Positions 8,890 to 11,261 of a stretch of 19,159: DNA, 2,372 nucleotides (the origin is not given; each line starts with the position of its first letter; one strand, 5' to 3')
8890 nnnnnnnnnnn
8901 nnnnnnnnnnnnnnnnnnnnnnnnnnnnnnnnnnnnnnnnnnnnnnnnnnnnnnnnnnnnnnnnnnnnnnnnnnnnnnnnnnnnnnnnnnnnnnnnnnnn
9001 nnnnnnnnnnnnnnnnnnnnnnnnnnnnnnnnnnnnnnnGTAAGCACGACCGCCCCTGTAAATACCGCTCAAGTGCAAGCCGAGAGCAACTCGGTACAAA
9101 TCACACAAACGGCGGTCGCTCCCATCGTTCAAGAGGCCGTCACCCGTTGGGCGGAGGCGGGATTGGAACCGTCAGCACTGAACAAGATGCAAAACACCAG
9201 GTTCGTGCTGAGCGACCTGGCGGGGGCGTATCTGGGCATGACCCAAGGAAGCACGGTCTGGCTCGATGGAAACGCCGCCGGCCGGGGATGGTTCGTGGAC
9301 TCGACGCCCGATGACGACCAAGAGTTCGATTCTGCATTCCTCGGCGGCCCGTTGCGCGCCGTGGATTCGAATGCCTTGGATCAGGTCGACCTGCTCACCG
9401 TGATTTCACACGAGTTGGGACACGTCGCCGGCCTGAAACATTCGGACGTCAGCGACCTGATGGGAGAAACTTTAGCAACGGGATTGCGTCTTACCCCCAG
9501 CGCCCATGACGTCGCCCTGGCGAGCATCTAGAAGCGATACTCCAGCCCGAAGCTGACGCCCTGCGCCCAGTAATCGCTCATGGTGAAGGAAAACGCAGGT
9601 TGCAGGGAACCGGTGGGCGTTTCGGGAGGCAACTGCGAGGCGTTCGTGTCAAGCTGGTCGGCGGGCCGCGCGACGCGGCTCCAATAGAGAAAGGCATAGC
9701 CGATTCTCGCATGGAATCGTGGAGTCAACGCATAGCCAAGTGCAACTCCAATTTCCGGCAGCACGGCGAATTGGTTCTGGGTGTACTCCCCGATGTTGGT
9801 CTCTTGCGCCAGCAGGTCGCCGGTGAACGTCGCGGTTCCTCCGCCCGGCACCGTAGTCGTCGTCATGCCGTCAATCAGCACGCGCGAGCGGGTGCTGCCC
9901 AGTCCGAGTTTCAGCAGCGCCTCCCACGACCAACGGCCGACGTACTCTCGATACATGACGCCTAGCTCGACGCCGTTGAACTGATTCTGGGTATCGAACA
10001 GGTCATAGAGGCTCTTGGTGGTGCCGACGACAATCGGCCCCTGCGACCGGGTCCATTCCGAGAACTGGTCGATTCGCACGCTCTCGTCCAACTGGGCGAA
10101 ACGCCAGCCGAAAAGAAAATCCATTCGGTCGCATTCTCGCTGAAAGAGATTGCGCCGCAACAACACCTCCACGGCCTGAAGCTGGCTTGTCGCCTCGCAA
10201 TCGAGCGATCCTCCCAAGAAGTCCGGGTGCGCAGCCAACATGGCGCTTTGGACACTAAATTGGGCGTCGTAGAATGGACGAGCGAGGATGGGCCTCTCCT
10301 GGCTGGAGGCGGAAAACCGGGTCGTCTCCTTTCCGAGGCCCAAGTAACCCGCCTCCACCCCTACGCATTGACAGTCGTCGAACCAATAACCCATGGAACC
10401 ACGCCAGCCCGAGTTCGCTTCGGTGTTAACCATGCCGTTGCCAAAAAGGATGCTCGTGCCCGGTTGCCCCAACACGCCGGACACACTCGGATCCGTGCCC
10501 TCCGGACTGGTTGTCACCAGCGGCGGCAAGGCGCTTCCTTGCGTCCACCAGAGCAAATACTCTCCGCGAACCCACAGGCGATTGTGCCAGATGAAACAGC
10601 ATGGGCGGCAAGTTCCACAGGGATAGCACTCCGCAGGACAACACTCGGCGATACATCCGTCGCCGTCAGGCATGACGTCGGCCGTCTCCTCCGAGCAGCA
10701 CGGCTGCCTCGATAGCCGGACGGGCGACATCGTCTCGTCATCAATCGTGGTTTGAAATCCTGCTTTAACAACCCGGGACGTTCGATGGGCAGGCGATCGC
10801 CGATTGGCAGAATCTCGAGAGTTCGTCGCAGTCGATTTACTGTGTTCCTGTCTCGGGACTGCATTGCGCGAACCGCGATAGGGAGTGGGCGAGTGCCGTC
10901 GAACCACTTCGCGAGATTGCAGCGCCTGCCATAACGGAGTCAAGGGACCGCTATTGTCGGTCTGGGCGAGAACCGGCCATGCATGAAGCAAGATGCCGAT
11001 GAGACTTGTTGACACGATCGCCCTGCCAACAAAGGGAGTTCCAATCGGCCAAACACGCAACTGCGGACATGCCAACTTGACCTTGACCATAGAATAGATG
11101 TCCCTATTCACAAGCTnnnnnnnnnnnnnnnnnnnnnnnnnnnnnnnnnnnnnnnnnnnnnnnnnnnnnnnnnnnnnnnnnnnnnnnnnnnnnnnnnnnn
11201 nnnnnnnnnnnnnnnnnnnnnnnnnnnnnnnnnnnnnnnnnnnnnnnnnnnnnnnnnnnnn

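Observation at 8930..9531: Giant secreted protein ends in a snapalysin-sized metzincin-like module after a Thr/Ser-rich linker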

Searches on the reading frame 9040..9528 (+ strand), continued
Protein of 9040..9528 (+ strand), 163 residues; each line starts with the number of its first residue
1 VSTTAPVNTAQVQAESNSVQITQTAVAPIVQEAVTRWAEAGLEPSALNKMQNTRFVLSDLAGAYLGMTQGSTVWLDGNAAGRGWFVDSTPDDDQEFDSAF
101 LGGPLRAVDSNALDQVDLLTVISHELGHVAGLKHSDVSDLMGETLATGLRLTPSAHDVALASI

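Call 41: search_protein_families(library=pfam, proteins=[P0165, P0172, P0181, P0189, P0200, P0214, P0238, P0245], max_evalue=0.001)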
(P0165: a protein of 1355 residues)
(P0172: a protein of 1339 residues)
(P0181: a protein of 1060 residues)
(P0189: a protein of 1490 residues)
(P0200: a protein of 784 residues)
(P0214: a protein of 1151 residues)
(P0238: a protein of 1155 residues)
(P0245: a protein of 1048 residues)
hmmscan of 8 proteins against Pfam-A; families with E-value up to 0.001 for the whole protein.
P0165 (1355 aa): 4 families
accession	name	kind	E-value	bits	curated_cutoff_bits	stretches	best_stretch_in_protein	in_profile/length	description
PF13620.12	CarboxypepD_reg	-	2.9e-09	37.6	32.3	1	1001-1075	11-81/82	Carboxypeptidase regulatory-like domain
PF17210.9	SdrD_B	-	1.6e-08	35.2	29.7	1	1002-1073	22-87/112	SdrD B-like domain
PF19078.6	Big_12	-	6.2e-06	26.8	27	1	872-978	4-99/102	Bacterial Ig-like domain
PF13715.12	CarbopepD_reg_2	-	8.4e-05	23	32.2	1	1000-1072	10-73/88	CarboxypepD_reg-like domain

P0172 (1339 aa): 3 families
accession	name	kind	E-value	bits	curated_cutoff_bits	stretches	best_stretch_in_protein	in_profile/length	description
PF18676.6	MBG_2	-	9.7e-100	327.7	25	8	514-591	1-71/72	MBG domain (YGX type)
PF16640.11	Big_3_5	-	6.8e-16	59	35.5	2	167-246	4-80/88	Bacterial Ig-like domain (group 3)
PF14338.12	Mrr_N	-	0.00022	21.7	29.5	0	349-390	44-85/87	Mrr N-terminal domain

P0181 (1060 aa): 5 families
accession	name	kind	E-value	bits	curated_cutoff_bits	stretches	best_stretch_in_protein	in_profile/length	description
PF13860.13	FlgD_ig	-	8.6e-10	38.9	27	1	228-295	8-74/79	FlgD Ig-like domain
PF12245.14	Big_3_2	-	1.3e-05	25.8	23.3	0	210-289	18-96/122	Bacterial Ig-like domain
PF24893.1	DUF7743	-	5e-05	23.4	27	0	409-432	16-39/120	Domain of unknown function (DUF7743)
PF02494.22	HYR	-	0.00012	22.7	21.7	0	547-625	1-73/81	HYR domain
PF13750.12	Big_3_3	-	0.00099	19.2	27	0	360-401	13-54/157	Bacterial Ig-like domain (group 3)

P0189 (1490 aa): 3 families
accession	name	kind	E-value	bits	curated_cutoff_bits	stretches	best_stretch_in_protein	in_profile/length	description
PF01833.30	TIG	-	4.1e-115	376.4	20.9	9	748-827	3-84/84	IPT/TIG domain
PF20144.5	TIG_SUH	-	3.4e-15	56.4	24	0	664-722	5-58/94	TIG domain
PF13229.12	Beta_helix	-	3.6e-08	33.6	25.9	1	7-159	35-158/158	Right handed beta helix region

P0200 (784 aa): 2 families
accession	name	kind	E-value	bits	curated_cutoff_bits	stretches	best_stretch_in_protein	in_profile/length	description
PF01833.30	TIG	-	2.4e-32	111.2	20.9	2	292-373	1-84/84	IPT/TIG domain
PF09099.16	Qn_am_d_aIII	-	0.00032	21.4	22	0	292-360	2-62/82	Quinohemoprotein amine dehydrogenase, alpha subunit domain III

P0214 (1151 aa): 4 families
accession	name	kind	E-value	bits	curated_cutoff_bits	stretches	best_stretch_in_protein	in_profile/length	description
PF00160.26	Pro_isomerase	-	1.3e-28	100.7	21.7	1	103-238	9-149/159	Cyclophilin type peptidyl-prolyl cis-trans isomerase/CLD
PF05345.18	He_PIG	-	1.8e-05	25.5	24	1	551-622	16-95/96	Putative Ig domain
PF22544.2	HYDIN_VesB_CFA65-like_Ig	-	0.00084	20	25.5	1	649-726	10-87/100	HYDIN/CFA65/VesB-like, Ig-like domain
PF15780.11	ASH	-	0.00094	19.8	27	1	649-725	14-90/98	Abnormal spindle-like microcephaly-assoc'd, ASPM-SPD-2-Hydin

P0238 (1155 aa): 7 families
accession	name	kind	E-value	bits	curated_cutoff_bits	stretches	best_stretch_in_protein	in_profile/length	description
PF17963.7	Big_9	-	4.6e-21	75.9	23.6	1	644-731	1-86/89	Bacterial Ig domain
PF17892.7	Cadherin_5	-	3e-15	56.3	26.5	1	644-731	2-93/98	Cadherin-like domain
PF17803.7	Cadherin_4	-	4.9e-15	56.2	25.1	1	641-703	8-71/71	Bacterial cadherin-like domain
PF00801.26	PKD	-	1.9e-08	34.6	23.5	1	44-120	2-76/80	PKD domain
PF18911.6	PKD_4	-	5.3e-07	30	27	1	50-114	11-75/85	PKD domain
PF00413.30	Peptidase_M10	-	3.8e-05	24.1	24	1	1079-1141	91-142/159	Matrixin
PF13573.12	SprB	-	0.00014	21.9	28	1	62-77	18-33/37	SprB repeat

P0245 (1048 aa): 0 families

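Call 54: search_protein_families(library=pfam, proteins=[L006:3406-6459:+, L006:98-3493:+, L006:6480-8231:-], max_evalue=0.001)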
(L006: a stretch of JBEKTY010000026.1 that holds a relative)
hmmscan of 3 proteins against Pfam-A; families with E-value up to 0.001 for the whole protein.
L006:3406-6459:+ (1018 aa): 5 families
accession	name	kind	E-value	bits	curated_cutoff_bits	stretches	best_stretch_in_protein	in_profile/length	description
PF18676.6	MBG_2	-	1.4e-24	86.9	25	2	52-130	1-72/72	MBG domain (YGX type)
PF17210.9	SdrD_B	-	2e-11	44.5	29.7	1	674-736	4-70/112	SdrD B-like domain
PF13620.12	CarboxypepD_reg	-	8.2e-08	32.9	32.3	1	689-732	10-56/82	Carboxypeptidase regulatory-like domain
PF17802.7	SpaA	-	8e-07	29.6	23.1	1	687-733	8-61/91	Prealbumin-like fold domain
PF13715.12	CarbopepD_reg_2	-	0.00025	21.4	32.2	1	689-728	10-48/88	CarboxypepD_reg-like domain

L006:98-3493:+ (1132 aa): 1 family
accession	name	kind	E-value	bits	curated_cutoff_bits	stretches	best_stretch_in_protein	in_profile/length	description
PF13229.12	Beta_helix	-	1.9e-09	37.8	25.9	2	271-426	10-153/158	Right handed beta helix region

L006:6480-8231:- (583 aa): 1 family
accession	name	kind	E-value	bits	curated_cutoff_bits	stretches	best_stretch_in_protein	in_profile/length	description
PF07585.17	BBP7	-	2e-124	415.8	26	1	236-583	1-350/350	Putative beta barrel porin-7 (BBP7)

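Call 63: search_solved_structures(query=A1, max_evalue=1, show_alignments=4)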
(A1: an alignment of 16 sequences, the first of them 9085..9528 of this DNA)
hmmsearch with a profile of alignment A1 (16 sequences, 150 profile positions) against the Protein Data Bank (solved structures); distinct sequences matched with E-value up to 1: 124 (the best 60 are shown).
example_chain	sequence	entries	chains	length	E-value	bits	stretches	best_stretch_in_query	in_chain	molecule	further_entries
2xs3_A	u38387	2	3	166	1.3e-05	28.4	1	100-138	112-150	KARILYSIN PROTEASE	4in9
2xs4_A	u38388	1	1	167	1.3e-05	28.4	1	100-138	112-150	KARILYSIN PROTEASE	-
8b2q_A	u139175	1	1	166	1.3e-05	28.4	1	100-138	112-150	Karilysin long form Kly38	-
1hv5_A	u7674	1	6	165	2.1e-05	27.7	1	101-128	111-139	STROMELYSIN 3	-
4r3v_A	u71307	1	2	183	0.00027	24.1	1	100-138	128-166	Karilysin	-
1rm8_A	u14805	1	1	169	0.0003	24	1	98-129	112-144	Matrix metalloproteinase-16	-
5h0u_A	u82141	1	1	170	0.0015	21.7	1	100-129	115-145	Matrix metalloproteinase-14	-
1bqq_M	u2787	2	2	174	0.0015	21.6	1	100-129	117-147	MEMBRANE-TYPE MATRIX METALLOPROTEINASE | PROTEIN (MEMBRANE-TYPE MATRIX METALLOPROTEINASE (CDMT1-MMP))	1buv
3ma2_D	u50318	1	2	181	0.0017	21.5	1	100-129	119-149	Matrix metalloproteinase-14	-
2jsd_A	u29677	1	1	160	0.0022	21.1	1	102-129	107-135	Matrix metalloproteinase-20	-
1hov_A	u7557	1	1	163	0.0025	20.9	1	102-140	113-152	MATRIX METALLOPROTEINASE-2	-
4l63_A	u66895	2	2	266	0.0029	20.8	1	80-123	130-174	ECXA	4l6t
8weo_B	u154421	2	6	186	0.0041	20.2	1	105-131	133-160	Fragilysin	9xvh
1qib_A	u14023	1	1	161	0.0043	20.2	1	103-140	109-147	72 kDa type IV collagenase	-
8h3x_C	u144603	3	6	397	0.0061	19.7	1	105-130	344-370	Fragilysin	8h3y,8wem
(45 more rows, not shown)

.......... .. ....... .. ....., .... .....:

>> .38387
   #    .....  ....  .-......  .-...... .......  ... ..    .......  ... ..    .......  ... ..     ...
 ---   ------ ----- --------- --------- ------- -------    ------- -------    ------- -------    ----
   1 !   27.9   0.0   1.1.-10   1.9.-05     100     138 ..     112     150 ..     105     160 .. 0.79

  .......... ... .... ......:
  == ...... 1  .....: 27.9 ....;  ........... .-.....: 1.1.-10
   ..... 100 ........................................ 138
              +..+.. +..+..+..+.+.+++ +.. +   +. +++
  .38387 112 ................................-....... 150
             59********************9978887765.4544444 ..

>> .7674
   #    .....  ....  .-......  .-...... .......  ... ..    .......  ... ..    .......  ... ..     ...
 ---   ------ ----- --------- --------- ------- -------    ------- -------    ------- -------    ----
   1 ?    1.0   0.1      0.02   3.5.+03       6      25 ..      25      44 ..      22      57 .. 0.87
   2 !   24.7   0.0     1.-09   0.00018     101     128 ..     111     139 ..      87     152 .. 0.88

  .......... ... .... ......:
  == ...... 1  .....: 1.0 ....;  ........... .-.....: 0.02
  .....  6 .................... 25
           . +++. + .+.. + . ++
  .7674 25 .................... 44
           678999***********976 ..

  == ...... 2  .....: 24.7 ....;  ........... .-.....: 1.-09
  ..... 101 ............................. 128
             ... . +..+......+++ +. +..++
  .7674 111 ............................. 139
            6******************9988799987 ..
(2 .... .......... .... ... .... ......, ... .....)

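Call 66: search_protein_families(library=pfam, alignment_id=A1, max_evalue=0.01)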
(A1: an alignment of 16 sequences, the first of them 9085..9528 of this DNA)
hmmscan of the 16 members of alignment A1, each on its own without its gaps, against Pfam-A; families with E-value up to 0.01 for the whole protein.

A. member 1, window:9085-9528:+ (148 aa): 2 families
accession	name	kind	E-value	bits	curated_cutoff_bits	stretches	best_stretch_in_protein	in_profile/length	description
PF00413.30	Peptidase_M10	-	3.2e-07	30.8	24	1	7-130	19-136/159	Matrixin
PF12388.14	Peptidase_M57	-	0.0015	18.7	21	1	105-122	135-152/212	Dual-action HEIGH metallo-peptidase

B. families by the number of members that match (of 16 scanned): 8 families
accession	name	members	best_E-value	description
PF00413.30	Peptidase_M10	16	5.2e-09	Matrixin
PF13688.12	Reprolysin_5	4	0.0016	Metallo-peptidase family M12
PF13582.12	Reprolysin_3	3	0.0014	Metallo-peptidase family M12B Reprolysin-like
PF13583.11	Reprolysin_4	2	0.0035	Metallo-peptidase family M12B Reprolysin-like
PF06262.17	Zincin_1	2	0.0048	Zincin-like metallopeptidase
PF12044.14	Metallopep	1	0.00025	Putative peptidase family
PF10462.15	Peptidase_M66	1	0.0013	Peptidase M66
PF12388.14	Peptidase_M57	1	0.0015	Dual-action HEIGH metallo-peptidase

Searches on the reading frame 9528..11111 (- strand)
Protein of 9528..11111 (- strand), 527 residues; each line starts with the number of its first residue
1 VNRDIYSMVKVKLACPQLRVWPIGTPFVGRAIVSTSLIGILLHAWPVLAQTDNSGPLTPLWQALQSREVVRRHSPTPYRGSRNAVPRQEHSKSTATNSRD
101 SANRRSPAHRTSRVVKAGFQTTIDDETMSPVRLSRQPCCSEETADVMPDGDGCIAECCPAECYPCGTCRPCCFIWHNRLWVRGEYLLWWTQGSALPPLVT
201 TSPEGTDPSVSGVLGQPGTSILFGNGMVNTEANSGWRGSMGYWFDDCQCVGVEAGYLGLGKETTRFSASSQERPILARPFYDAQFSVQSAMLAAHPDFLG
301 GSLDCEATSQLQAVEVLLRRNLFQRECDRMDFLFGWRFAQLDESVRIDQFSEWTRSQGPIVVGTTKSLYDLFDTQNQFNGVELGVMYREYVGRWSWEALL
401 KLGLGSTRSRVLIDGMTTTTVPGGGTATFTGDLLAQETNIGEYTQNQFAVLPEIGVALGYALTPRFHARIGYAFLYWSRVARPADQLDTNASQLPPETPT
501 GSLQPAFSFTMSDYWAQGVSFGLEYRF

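Call 6: search_protein_families(library=pfam, proteins=[window:9528-11111:-], max_evalue=0.01)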
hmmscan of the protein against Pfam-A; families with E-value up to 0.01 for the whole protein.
window:9528-11111:- (527 aa): 2 families
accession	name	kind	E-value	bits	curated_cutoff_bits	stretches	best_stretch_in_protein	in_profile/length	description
PF07585.17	BBP7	-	1.5e-116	389.9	26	1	180-527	1-350/350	Putative beta barrel porin-7 (BBP7)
PF13505.12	OMP_b-brl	-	0.0021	18.7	28.7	0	223-266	33-74/175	Outer membrane protein beta-barrel domain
